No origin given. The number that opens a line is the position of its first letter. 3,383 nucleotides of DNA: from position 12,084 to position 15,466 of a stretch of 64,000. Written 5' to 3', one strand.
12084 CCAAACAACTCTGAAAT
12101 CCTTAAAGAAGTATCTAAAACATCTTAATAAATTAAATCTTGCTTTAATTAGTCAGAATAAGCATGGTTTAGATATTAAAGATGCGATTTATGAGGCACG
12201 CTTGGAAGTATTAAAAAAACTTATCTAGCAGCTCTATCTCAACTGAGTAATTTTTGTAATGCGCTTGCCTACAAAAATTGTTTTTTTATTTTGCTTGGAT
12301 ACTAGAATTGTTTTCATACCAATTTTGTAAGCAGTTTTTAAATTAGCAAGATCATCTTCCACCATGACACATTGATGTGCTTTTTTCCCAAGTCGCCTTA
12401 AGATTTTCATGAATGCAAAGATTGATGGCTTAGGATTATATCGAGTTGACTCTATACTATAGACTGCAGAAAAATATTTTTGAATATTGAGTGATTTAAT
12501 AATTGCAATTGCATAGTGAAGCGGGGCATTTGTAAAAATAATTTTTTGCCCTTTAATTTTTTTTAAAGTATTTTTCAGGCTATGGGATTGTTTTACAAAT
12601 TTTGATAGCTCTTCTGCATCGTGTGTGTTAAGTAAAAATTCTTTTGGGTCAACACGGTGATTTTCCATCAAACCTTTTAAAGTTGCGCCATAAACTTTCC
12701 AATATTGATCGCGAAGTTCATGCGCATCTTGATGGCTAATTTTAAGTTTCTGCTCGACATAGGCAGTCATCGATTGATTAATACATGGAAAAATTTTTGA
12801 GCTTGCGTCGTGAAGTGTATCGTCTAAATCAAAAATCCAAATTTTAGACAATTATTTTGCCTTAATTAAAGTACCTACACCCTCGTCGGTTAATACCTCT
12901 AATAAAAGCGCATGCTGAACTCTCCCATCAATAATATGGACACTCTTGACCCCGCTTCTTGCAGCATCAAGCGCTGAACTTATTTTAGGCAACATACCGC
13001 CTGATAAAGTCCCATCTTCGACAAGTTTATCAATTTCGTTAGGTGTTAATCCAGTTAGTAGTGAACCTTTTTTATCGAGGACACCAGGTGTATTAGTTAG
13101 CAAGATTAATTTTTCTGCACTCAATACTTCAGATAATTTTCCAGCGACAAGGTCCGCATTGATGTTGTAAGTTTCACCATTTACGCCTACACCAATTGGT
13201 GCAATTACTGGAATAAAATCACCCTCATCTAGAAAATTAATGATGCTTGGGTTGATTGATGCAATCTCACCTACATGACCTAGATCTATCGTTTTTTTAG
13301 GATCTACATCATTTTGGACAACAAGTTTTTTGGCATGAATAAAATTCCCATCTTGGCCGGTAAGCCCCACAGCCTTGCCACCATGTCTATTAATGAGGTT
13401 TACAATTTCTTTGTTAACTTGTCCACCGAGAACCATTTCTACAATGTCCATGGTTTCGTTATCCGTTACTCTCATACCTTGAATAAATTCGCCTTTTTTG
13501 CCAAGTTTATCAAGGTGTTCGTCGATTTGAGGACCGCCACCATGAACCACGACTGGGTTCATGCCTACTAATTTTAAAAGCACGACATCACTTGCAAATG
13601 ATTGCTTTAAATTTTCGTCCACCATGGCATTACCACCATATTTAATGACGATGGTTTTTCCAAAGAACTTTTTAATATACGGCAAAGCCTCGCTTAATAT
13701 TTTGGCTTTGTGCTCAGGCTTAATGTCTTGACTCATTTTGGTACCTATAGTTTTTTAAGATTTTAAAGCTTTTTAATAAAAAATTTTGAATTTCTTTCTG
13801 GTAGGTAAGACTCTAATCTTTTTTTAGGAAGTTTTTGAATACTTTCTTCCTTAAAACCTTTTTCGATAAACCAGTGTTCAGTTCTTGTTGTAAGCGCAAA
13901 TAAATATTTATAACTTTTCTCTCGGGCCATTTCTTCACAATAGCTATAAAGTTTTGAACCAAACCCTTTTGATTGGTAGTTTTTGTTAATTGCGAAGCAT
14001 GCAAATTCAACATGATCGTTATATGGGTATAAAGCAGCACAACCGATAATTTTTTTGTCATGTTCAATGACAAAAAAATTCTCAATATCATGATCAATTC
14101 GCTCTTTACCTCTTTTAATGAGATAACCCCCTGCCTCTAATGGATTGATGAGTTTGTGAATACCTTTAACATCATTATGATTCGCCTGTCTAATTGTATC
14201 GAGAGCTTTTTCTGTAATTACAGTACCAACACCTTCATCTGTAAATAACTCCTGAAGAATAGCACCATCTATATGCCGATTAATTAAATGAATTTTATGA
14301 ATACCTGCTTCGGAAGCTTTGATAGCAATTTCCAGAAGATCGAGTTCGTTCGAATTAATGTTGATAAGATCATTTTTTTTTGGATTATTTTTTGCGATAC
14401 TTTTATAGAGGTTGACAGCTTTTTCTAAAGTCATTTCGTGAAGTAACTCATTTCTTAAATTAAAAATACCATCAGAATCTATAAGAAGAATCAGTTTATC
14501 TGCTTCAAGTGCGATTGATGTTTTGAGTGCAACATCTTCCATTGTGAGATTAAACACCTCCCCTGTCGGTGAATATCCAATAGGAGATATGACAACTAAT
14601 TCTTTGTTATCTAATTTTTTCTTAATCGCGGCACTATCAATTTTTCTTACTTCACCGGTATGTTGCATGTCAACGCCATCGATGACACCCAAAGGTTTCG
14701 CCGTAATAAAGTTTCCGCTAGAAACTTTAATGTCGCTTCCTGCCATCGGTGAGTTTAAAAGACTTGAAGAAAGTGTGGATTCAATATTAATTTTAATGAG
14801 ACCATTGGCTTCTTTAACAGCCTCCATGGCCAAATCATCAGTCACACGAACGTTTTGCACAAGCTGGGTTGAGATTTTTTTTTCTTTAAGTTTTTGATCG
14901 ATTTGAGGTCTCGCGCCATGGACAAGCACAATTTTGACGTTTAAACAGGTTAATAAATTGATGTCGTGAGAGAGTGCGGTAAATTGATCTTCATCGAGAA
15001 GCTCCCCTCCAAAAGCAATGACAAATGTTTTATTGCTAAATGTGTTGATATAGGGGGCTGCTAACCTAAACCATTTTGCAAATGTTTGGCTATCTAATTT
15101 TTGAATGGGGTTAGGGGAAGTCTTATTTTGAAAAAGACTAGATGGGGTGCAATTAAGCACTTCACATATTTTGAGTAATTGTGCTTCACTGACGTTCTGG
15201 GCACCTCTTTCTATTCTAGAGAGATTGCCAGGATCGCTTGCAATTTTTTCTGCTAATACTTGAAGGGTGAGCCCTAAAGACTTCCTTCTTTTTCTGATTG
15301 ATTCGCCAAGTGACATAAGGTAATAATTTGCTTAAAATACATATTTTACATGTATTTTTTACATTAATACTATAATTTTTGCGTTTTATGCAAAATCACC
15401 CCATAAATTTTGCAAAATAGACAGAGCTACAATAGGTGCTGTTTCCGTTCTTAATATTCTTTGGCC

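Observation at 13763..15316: ArgA fused to an XRE/Cro helix-turn-helix: candidate arginine-sensing enzyme-regulator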

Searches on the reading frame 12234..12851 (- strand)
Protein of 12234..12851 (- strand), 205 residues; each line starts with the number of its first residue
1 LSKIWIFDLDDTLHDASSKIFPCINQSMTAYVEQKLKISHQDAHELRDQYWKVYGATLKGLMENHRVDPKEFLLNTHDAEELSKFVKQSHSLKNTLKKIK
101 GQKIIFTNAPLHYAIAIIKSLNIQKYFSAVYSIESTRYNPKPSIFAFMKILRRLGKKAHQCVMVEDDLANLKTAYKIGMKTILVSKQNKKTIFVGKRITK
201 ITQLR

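Call 3: search_protein_families(library=pfam, proteins=[window:12234-12851:-], max_evalue=0.01)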
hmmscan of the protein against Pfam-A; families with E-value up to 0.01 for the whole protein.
window:12234-12851:- (205 aa): 4 families
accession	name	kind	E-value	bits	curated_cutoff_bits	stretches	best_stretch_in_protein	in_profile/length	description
PF13419.12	HAD_2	-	7.1e-20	72.3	23.8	1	6-184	2-178/178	Haloacid dehalogenase-like hydrolase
PF00702.32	Hydrolase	-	8.2e-16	59.4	26.4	1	6-174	5-187/191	haloacid dehalogenase-like hydrolase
PF13242.12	Hydrolase_like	-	3.8e-06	27.2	22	1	141-186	4-50/75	HAD-hyrolase-like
PF03031.24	NIF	-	4.9e-06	26.8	21.8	1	102-172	55-122/160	NLI interacting factor-like phosphatase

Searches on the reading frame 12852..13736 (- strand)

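Call 3: search_protein_families(library=pfam, proteins=[window:12852-13736:-], max_evalue=0.01)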
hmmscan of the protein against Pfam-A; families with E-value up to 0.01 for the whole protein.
window:12852-13736:- (294 aa): 1 family
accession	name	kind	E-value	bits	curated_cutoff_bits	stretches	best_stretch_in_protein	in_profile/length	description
PF00696.33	AA_kinase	-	4.4e-45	154.7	24.9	1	27-270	1-234/234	Amino acid kinase family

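Call 4: search_protein_families(library=ncbifam, proteins=[window:12852-13736:-], max_evalue=0.01)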
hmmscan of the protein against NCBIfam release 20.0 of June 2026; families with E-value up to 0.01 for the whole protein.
window:12852-13736:- (294 aa): 17 families
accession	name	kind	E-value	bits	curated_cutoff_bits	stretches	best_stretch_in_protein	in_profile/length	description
TIGR00761.1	argB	equivalog_domain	6.5e-76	254.9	151.3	1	28-268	1-231/231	acetylglutamate kinase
NF003641.0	PRK05279.1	equivalog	2e-50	171.9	344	1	8-292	7-290/441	amino-acid N-acetyltransferase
TIGR01890.1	N-Ac-Glu-synth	equivalog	5.1e-49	167.4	202.85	1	13-292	4-278/429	amino-acid N-acetyltransferase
NF010659.0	PRK14058.1-1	equivalog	3.6e-40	137.8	223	1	29-291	2-266/267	[LysW]-aminoadipate kinase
NF003387.0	PRK04531.1-2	equivalog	7.1e-39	133.5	426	1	27-292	37-287/441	acetylglutamate kinase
NF010662.0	PRK14058.1-4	equivalog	1.5e-32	112.8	194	1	29-278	2-251/264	[LysW]-aminoadipate/[LysW]-glutamate kinase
NF010661.0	PRK14058.1-3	equivalog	1.3e-31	109.7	251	1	28-289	2-268/283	acetylglutamate/acetylaminoadipate kinase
NF003386.0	PRK04531.1-1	equivalog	1e-29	103.8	417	1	28-292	43-292/442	acetylglutamate kinase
NF010660.0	PRK14058.1-2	equivalog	4.7e-17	62.6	241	1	30-271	3-241/249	[LysW]-aminoadipate/[LysW]-glutamate kinase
TIGR00746.1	arcC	equivalog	2.6e-08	33.3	358.25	1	145-291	164-307/309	carbamate kinase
NF040647.1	IPPK_Arch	equivalog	4.3e-08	32.7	120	1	156-291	114-259/259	isopentenyl phosphate kinase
NF009007.0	PRK12352.1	subfamily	2.7e-06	26.5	266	1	162-270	184-297/316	carbamate kinase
NF006926.0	PRK09411.1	equivalog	3.1e-05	23.3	416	1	170-268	182-277/297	carbamate kinase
NF009008.0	PRK12354.1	subfamily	7.3e-05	22.1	361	1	172-269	183-281/308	carbamate kinase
TIGR01027.1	proB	equivalog_domain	7.4e-05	22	186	1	195-294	146-254/363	glutamate 5-kinase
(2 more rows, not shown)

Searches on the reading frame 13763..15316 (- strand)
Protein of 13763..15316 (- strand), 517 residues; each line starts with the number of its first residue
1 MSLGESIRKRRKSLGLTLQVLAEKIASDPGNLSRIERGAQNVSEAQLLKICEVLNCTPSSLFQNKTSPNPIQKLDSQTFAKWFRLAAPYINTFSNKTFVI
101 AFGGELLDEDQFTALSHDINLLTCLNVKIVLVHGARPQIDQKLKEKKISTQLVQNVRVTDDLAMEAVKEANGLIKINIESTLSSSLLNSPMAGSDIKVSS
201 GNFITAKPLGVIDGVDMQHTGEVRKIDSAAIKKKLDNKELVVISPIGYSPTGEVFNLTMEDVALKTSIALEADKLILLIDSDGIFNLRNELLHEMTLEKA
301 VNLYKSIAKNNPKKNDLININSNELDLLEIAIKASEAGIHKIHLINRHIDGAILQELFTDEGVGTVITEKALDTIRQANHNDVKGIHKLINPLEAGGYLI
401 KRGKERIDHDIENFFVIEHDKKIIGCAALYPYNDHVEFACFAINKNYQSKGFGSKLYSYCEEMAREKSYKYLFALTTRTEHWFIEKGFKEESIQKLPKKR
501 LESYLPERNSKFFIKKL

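Call 3: search_protein_families(library=pfam, proteins=[window:13763-15316:-], max_evalue=0.01)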
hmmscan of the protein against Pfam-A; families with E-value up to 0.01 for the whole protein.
window:13763-15316:- (517 aa): 9 families
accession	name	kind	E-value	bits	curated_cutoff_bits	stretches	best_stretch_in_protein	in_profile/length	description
PF00696.33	AA_kinase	-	3.7e-28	99.3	24.9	1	96-346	1-234/234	Amino acid kinase family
PF00583.31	Acetyltransf_1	-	1.4e-13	51.5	20.7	1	397-478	15-101/116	Acetyltransferase (GNAT) family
PF13508.13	Acetyltransf_7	-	2.5e-12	47.4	27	1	412-490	3-84/84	Acetyltransferase (GNAT) domain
PF01381.28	HTH_3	-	1.2e-10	41.7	23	1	7-59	1-53/55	Helix-turn-helix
PF13560.12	HTH_31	-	2.5e-08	34.6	27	1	3-58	2-58/64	Helix-turn-helix domain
PF13673.13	Acetyltransf_10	-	1.3e-07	32.1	23.6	1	404-470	23-86/128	Acetyltransferase (GNAT) domain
PF12844.13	HTH_19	-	4.4e-06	26.9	30.2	1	4-65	1-62/64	Helix-turn-helix domain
PF13443.12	HTH_26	-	5.5e-06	27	22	1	8-62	3-58/63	Cro/C1-type HTH DNA-binding domain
PF13420.13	Acetyltransf_4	-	0.00014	22.3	24.3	1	404-479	38-121/155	Acetyltransferase (GNAT) domain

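Call 4: search_protein_families(library=ncbifam, proteins=[window:13763-15316:-], max_evalue=0.01)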
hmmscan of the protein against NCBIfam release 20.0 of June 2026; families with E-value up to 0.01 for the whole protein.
window:13763-15316:- (517 aa): 22 families
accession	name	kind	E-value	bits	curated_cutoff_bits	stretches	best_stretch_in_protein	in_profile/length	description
NF003641.0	PRK05279.1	equivalog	1.3e-174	581.2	344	1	74-517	4-441/441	amino-acid N-acetyltransferase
TIGR01890.1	N-Ac-Glu-synth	equivalog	9.9e-150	499.2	202.85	1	79-517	1-429/429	amino-acid N-acetyltransferase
TIGR00761.1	argB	equivalog_domain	6.9e-27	94.5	151.3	1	98-306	2-204/231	acetylglutamate kinase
NF003387.0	PRK04531.1-2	equivalog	5.1e-23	81.2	426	1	95-395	36-312/441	acetylglutamate kinase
NF005840.0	PRK07757.1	equivalog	2.6e-20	72.9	154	1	374-499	4-129/153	N-acetyltransferase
NF008964.0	PRK12308.1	equivalog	3.5e-18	65.3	657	1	373-502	464-593/624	argininosuccinate lyase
NF005921.0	PRK07922.1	equivalog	8e-14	51.6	180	1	373-491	7-126/170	amino-acid N-acetyltransferase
NF040501.1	resist_ArsN2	equivalog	7e-13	48.4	125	1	407-499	19-112/133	arsenic resistance N-acetyltransferase ArsN2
NF010662.0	PRK14058.1-4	equivalog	4.7e-11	42.4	194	1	99-313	3-223/264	[LysW]-aminoadipate/[LysW]-glutamate kinase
NF010659.0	PRK14058.1-1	equivalog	1.7e-10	40.5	223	1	110-357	12-259/267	[LysW]-aminoadipate kinase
NF003386.0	PRK04531.1-1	equivalog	3.3e-10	39.5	417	1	96-369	41-293/442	acetylglutamate kinase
NF007257.0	PRK09706.1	subfamily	3.7e-06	26.8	101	1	2-76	5-81/135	transcriptional repressor DicA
NF006015.0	PRK08154.1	subfamily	4.4e-06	26.1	204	1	2-69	30-97/314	anaerobic benzoate catabolism transcriptional regulator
TIGR03070.1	couple_hipB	subfamily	1.8e-05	24.6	71.65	1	3-56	3-56/58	type II toxin-antitoxin system Y4mF family antitoxin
NF041951.1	phage_RstR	subfamily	3.6e-05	24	80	1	1-76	1-76/108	RstR family transcriptional repressor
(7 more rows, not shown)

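Call 6: find_homologous_proteins(query=window:13763-15316:-, max_evalue=0.00001)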
Query window:13763-15316:- (517 aa): 7965 proteins with E <= 0.00001 among 8000 candidates; the best 120 are listed.
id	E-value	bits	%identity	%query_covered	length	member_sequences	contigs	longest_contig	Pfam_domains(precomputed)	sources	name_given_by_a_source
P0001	0.0e+0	1119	98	100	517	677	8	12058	PF13673.14,PF00696.34,PF12844.14,PF13420.14,PF13508.14,PF01381.29,PF13560.13,PF00583.32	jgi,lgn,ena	jgi:amino-acid N-acetyltransferase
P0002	0.0e+0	1106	96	100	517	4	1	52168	PF13673.14,PF00696.34,PF12844.14,PF13508.14,PF01381.29,PF13560.13,PF00583.32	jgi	-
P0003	0.0e+0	1074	94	100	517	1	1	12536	PF13673.14,PF00696.34,PF12844.14,PF13508.14,PF01381.29,PF13560.13,PF00583.32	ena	-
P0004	0.0e+0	1071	94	100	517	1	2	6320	PF13673.14,PF00696.34,PF12844.14,PF13508.14,PF01381.29,PF13560.13,PF00583.32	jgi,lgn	-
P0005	0.0e+0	1053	92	100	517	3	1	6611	PF13673.14,PF00696.34,PF13508.14,PF01381.29,PF13560.13,PF13443.13,PF00583.32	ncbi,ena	-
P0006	0.0e+0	1053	92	100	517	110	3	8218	PF13673.14,PF00696.34,PF13508.14,PF01381.29,PF13560.13,PF13443.13,PF00583.32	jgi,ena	-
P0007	0.0e+0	1014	92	95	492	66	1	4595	PF13673.14,PF00696.34,PF13508.14,PF00583.32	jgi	jgi:amino-acid N-acetyltransferase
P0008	2.3e-218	744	95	69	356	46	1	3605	PF13673.14,PF00696.34,PF13420.14,PF13508.14,PF00583.32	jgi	-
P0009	2.8e-193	661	58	100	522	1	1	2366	PF13673.14,PF00696.34,PF12844.14,PF13508.14,PF01381.29,PF13560.13,PF13443.13,PF00583.32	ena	-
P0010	1.6e-192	659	58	100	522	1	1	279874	PF13673.14,PF00696.34,PF12844.14,PF13508.14,PF01381.29,PF13560.13,PF13443.13,PF00583.32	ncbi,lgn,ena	ncbi:MAG: amino-acid N-acetyltransferase [Methylotenera sp.]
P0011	1.2e-191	656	58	100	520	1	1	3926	PF13673.14,PF00696.34,PF12844.14,PF13508.14,PF01381.29,PF13560.13,PF13443.13,PF00583.32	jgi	jgi:amino-acid N-acetyltransferase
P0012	2.7e-191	655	56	100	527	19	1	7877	PF00696.34,PF12844.14,PF13508.14,PF01381.29,PF13560.13,PF13443.13,PF00583.32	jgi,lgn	jgi:amino-acid N-acetyltransferase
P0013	1.9e-190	652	57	100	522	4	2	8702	PF13673.14,PF00696.34,PF13508.14,PF01381.29,PF13560.13,PF13443.13,PF00583.32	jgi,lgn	-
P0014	2.2e-190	652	57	100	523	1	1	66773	PF13673.14,PF00696.34,PF13508.14,PF01381.29,PF13560.13,PF00583.32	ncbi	-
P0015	1.1e-189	649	57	100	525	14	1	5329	PF00696.34,PF13508.14,PF01381.29,PF13560.13,PF00583.32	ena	-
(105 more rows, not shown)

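Call 28: list_cluster_members(proteins=[P0128, P0238, P0125, window:13763-15316:-])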
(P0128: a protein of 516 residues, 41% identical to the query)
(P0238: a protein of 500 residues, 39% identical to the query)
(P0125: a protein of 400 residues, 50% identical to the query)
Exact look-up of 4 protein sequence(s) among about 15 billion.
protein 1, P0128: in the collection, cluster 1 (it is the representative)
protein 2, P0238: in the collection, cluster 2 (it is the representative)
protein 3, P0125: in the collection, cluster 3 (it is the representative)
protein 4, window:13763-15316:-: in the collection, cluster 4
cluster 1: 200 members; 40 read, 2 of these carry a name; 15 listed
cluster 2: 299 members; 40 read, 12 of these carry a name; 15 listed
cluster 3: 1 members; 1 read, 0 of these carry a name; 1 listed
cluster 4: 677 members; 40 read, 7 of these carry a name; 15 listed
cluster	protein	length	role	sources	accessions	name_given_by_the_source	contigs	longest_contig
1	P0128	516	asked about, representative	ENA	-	-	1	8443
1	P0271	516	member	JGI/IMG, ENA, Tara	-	strand:+ start:888 stop:2438 length:1551 start_codon:yes stop_codon:yes gene_type:complete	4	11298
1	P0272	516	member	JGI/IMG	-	amino-acid N-acetyltransferase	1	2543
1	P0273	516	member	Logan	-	-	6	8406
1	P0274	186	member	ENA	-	-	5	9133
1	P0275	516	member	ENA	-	-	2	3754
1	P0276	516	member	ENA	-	-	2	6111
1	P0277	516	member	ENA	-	-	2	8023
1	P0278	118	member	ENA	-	-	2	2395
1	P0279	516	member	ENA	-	-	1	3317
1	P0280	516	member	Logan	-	-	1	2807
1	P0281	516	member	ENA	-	-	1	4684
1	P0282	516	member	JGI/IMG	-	-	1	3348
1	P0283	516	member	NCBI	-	-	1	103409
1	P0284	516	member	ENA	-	-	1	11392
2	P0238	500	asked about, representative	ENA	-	-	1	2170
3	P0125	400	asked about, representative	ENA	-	-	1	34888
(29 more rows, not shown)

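Call 34: search_solved_structures(query=window:13763-15316:-, max_evalue=0.00001, show_alignments=1)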
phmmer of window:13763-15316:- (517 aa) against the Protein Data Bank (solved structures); distinct sequences matched with E-value up to 0.00001: 21.
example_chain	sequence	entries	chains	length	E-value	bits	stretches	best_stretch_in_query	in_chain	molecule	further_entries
2r8v_A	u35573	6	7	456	1.6e-80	274.4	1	77-517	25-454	Putative acetylglutamate synthase | Amino-acid acetyltransferase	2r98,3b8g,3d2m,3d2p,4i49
2buf_A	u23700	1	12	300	1.3e-29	106.6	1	75-370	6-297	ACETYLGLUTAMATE KINASE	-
2bty_A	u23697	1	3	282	5e-29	104.6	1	86-369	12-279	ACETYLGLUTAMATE KINASE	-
3e0k_A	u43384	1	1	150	1.1e-28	103.5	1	373-513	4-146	Amino-acid acetyltransferase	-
2jj4_A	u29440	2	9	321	1.5e-25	93.2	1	86-369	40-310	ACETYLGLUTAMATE KINASE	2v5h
2rd5_A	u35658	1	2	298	1.6e-25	93.1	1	86-368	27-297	Acetylglutamate kinase-like protein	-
4usj_A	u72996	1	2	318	1.9e-25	92.9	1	86-368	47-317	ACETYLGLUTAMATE KINASE, CHLOROPLASTIC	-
7nlf_A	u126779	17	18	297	3.1e-15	59.1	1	73-367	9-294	Acetylglutamate kinase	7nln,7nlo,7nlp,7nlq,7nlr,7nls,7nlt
2ap9_A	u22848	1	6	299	1.1e-14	57.3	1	79-368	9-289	acetylglutamate kinase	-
3s6k_A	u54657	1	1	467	5e-12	48.6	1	74-368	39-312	Acetylglutamate kinase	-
3l86_A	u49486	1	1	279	2e-11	46.6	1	126-286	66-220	Acetylglutamate kinase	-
3s6g_A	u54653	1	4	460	1.8e-08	36.8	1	96-297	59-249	N-acetylglutamate kinase / N-acetylglutamate synthase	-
4kzt_A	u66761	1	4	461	1.8e-08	36.8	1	96-297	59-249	N-acetylglutamate kinase / N-acetylglutamate synthase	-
3s6h_A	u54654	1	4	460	6.2e-08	35.1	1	96-297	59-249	N-acetylglutamate kinase / N-acetylglutamate synthase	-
3s7y_A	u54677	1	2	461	6.3e-08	35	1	96-297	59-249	N-acetylglutamate kinase / N-acetylglutamate synthase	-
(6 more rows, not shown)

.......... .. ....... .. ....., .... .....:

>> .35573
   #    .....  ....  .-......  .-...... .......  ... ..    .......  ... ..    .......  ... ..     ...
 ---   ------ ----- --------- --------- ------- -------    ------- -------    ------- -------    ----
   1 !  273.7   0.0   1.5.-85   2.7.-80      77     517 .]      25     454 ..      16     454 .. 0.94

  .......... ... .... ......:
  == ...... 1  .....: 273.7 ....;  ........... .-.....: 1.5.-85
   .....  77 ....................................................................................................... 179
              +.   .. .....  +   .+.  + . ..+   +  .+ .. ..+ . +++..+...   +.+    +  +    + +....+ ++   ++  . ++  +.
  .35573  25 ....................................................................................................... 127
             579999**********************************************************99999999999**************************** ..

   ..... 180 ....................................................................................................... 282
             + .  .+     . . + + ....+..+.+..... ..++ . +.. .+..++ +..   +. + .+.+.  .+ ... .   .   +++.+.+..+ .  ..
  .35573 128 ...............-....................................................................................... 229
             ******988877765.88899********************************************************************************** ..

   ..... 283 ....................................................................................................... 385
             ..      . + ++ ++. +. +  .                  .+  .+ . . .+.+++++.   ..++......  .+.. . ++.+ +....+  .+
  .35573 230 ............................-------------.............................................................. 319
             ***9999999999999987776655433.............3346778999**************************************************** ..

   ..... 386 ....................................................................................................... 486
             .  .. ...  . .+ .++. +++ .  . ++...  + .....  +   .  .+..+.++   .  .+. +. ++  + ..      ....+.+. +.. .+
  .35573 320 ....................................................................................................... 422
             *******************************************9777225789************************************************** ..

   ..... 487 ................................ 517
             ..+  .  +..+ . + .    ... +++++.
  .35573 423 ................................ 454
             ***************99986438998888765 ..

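Call 44: predict_structure(alignment_id=A1)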
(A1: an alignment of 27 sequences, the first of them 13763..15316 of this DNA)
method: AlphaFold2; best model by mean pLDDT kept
length: 517 residues; sequences in the alignment: 27
mean_pLDDT: 66.4   pTM: 0.45
mean pLDDT of the five models: 66.4, 60.0, 56.5, 55.9, 53.1
residues with pLDDT >= 90: 53; 70-90: 183; 50-70: 175; < 50: 106
segments of 3 or more residues with pLDDT < 50: 63-93, 103-111, 185-194, 218-222, 247-256, 311-320, 347-371
pLDDT, mean of each block of 10 residues (from residue 1): 80 88 89 85 83 81 40 34 35 58 48 52 61 63 75 57 66 66 48 54 58 56 64 78 54 50 76 66 52 59 62 43 62 71 54 30 26 78 85 68 60 85 87 90 75 85 93 83 84 89 79 92
secondary structure, 60 per line:
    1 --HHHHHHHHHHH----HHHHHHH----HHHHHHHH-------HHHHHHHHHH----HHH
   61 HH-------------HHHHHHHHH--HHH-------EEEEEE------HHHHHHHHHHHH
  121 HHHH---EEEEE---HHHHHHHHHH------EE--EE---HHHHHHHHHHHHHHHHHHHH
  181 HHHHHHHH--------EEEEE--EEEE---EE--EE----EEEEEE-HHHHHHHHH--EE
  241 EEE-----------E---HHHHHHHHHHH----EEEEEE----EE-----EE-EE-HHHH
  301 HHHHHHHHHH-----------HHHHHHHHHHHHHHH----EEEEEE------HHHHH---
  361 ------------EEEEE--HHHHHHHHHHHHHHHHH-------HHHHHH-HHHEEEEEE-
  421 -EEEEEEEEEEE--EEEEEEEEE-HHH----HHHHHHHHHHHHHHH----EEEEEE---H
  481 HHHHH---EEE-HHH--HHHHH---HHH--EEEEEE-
elements in order: H3-13 H18-24 H29-36 H44-53 H58-62 H76-84 E97-102 H109-124 E128-132 H136-145 H161-188 E197-201 E204-207 E221-226 H228-236 E239-243 H259-269 E274-279 H297-310 H322-336 E341-346 H353-357 E373-377 H380-396 H404-409 E414-419 E422-432 E435-443 H452-466 E471-476 H480-485 E489-491 H498-502 E511-516
